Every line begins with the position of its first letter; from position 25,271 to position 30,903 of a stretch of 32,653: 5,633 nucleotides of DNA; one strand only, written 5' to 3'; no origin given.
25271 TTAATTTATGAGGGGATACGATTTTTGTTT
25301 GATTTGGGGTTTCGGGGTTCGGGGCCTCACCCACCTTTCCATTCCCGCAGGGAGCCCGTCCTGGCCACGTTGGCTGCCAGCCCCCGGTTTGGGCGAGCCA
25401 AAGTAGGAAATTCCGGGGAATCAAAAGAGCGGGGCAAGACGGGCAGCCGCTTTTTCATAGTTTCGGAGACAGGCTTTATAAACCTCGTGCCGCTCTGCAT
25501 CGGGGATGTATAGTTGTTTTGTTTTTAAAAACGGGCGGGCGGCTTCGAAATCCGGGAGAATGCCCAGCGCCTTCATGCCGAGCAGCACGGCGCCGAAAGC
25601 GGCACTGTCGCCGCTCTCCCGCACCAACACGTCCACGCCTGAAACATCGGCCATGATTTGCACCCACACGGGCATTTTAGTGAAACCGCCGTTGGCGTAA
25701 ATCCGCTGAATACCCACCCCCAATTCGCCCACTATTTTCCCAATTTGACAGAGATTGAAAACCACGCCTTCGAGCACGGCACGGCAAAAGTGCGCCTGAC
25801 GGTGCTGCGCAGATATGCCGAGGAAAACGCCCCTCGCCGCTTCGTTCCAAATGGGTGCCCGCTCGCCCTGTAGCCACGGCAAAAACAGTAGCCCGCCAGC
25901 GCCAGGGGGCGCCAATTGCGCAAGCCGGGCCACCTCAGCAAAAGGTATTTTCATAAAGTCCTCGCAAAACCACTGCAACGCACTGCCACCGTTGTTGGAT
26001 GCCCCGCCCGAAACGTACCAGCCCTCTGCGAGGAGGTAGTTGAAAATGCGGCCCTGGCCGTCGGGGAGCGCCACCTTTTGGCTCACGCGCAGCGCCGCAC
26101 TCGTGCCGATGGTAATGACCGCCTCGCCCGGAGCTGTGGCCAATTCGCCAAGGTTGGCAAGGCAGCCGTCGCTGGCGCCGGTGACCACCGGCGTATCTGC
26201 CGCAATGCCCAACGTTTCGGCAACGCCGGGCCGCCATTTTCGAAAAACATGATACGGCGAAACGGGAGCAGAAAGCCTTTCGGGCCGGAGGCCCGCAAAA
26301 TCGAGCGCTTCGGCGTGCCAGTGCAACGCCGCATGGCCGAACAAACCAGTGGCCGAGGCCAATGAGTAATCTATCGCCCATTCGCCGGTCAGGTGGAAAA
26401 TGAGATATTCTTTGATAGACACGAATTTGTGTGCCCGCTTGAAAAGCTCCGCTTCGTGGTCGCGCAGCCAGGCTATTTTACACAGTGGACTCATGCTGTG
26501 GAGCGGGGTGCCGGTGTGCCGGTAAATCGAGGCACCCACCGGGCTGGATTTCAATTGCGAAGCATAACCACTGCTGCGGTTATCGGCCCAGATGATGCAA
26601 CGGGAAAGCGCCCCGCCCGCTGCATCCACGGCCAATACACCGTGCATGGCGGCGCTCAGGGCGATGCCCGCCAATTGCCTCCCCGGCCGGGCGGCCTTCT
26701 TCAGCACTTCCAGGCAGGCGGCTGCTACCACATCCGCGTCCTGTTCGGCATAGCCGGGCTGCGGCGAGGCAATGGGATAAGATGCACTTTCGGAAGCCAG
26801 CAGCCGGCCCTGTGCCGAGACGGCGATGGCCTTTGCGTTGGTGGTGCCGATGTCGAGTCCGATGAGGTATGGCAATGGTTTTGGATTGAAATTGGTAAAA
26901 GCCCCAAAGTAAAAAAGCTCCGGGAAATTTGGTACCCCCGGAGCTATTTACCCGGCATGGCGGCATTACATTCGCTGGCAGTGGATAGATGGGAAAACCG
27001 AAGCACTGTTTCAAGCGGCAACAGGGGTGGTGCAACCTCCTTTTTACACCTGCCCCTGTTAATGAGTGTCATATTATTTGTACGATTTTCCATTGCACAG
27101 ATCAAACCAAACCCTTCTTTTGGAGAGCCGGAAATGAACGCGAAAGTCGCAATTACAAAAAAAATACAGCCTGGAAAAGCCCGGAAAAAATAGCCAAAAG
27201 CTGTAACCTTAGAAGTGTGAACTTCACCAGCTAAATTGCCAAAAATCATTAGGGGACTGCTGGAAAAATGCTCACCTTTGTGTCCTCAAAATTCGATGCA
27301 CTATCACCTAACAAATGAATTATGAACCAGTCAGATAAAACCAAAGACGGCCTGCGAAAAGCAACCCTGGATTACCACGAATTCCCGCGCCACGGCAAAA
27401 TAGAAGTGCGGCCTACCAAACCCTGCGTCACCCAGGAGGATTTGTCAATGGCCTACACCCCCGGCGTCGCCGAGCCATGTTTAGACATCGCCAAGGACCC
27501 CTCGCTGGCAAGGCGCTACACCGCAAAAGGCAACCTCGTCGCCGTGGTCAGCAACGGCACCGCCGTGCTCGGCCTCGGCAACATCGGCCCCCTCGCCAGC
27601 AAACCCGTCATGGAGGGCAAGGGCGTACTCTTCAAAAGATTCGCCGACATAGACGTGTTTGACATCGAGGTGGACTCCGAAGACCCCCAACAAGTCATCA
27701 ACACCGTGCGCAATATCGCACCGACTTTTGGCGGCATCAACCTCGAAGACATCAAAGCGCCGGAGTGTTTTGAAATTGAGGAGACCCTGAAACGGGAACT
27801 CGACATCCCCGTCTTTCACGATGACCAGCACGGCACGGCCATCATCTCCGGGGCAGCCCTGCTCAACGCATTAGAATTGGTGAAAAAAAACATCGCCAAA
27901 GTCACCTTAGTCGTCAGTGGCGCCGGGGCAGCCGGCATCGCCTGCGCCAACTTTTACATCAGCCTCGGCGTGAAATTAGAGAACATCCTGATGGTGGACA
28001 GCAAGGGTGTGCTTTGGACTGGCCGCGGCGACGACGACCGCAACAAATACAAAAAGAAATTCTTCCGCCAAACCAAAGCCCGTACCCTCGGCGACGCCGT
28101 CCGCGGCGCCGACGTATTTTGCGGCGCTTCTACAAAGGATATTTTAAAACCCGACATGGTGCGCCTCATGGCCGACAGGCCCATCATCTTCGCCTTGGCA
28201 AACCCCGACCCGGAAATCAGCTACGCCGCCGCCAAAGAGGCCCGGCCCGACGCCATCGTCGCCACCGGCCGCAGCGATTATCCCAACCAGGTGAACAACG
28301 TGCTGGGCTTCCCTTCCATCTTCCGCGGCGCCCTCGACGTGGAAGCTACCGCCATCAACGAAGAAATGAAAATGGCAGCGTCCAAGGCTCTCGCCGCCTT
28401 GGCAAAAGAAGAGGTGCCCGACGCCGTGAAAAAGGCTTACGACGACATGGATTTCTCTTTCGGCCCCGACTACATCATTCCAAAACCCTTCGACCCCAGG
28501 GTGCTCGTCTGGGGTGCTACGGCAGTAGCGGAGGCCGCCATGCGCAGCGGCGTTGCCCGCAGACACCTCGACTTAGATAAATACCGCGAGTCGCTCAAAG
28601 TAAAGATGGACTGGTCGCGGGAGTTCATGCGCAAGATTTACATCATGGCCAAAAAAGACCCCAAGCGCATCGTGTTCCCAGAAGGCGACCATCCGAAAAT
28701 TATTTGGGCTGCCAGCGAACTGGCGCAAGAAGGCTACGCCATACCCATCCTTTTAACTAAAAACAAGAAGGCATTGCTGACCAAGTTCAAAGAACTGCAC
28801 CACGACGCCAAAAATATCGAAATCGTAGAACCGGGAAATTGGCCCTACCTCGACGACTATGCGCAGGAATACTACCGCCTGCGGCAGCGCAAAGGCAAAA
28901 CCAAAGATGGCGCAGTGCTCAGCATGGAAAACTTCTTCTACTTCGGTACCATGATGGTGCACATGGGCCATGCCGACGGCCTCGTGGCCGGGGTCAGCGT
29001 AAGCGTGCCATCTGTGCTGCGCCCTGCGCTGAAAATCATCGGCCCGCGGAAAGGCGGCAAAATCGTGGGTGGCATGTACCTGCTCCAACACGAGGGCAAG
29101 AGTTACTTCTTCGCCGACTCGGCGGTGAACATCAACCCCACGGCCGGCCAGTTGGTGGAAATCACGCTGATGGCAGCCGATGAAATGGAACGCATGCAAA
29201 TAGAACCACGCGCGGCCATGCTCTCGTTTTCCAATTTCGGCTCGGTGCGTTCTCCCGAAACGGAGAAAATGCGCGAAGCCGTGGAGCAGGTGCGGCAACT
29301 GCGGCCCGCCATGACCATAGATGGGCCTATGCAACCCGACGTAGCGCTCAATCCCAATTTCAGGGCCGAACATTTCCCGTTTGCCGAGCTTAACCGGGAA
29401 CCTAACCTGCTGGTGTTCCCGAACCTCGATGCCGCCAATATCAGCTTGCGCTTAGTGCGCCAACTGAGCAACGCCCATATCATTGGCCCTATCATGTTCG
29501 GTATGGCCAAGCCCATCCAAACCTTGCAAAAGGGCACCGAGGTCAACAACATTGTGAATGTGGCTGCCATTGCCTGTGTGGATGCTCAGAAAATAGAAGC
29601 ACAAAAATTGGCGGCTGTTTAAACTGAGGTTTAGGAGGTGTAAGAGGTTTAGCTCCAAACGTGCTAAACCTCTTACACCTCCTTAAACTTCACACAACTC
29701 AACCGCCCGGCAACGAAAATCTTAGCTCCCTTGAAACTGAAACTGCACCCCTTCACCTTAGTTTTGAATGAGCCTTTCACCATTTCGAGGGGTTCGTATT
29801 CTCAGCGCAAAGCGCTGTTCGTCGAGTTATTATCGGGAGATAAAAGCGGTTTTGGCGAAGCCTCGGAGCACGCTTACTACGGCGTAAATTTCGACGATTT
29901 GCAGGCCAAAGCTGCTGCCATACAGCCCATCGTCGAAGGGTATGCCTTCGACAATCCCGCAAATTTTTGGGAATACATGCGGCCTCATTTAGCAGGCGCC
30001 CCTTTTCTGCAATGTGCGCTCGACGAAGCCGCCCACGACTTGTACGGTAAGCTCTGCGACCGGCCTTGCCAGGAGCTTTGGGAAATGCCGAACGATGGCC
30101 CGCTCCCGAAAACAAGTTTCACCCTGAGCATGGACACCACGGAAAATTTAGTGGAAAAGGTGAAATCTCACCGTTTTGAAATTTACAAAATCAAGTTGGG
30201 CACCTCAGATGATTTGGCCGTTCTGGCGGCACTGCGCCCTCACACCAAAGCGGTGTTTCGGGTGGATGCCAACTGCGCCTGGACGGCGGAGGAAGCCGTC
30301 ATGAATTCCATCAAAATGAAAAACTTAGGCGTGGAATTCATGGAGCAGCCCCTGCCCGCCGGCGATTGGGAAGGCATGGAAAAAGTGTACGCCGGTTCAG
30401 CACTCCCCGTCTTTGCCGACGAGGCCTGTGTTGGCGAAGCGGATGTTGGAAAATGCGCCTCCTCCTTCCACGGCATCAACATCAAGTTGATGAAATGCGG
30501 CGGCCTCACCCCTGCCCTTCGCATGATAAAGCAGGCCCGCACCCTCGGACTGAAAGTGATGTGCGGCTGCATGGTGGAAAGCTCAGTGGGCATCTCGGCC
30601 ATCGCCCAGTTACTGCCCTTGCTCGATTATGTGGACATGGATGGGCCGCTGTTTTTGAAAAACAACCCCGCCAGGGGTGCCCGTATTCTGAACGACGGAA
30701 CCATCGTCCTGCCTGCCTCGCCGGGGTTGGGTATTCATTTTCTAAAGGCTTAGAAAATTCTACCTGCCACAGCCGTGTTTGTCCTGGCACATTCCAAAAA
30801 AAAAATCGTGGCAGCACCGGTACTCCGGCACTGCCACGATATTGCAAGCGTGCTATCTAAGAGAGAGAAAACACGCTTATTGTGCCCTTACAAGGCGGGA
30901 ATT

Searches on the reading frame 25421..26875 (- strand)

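Call 47: search_protein_families(library=pfam, proteins=[window:25421-26875:-], max_evalue=0.0001)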
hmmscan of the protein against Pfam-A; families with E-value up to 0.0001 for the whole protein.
window:25421-26875:- (484 aa): 2 families
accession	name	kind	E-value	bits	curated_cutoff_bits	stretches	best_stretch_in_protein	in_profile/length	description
PF00370.27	FGGY_N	-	6e-58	196.8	28.8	1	3-243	1-245/245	FGGY family of carbohydrate kinases, N-terminal domain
PF02782.22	FGGY_C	-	2.7e-32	112.6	27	1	252-436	1-197/198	FGGY family of carbohydrate kinases, C-terminal domain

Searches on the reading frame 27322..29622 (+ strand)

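Call 47: search_protein_families(library=pfam, proteins=[window:27322-29622:+], max_evalue=0.0001)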
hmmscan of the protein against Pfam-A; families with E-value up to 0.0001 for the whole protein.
window:27322-29622:+ (766 aa): 3 families
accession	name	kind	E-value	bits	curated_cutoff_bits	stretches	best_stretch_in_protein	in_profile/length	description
PF01515.24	PTA_PTB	-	5.9e-97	325.3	24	1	435-752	2-319/319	Phosphate acetyl/butaryl transferase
PF00390.24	malic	-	3e-30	105.8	23.1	1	25-157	2-182/182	Malic enzyme, N-terminal domain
PF03949.21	Malic_M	-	8.5e-21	74.8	23.5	1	171-366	3-230/258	Malic enzyme, NAD binding domain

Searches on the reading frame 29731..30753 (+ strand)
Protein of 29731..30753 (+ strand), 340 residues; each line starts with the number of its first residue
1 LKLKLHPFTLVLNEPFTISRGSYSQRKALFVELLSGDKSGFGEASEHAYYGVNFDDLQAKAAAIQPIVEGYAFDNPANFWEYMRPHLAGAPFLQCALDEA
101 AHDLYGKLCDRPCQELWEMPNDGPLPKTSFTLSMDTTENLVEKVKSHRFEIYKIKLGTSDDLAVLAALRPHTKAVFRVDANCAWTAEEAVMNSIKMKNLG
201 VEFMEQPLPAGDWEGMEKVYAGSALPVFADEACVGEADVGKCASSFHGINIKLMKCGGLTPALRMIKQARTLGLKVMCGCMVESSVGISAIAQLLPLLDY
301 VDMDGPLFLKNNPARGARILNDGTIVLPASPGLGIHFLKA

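Call 48: search_protein_families(library=pfam, proteins=[window:29731-30753:+], max_evalue=0.0001)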
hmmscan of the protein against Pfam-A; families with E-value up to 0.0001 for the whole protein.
window:29731-30753:+ (340 aa): 1 family
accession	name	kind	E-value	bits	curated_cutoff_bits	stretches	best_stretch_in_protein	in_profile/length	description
PF13378.12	MR_MLE_C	-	2.8e-32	112.6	29.4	1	139-337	5-215/219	Enolase C-terminal domain-like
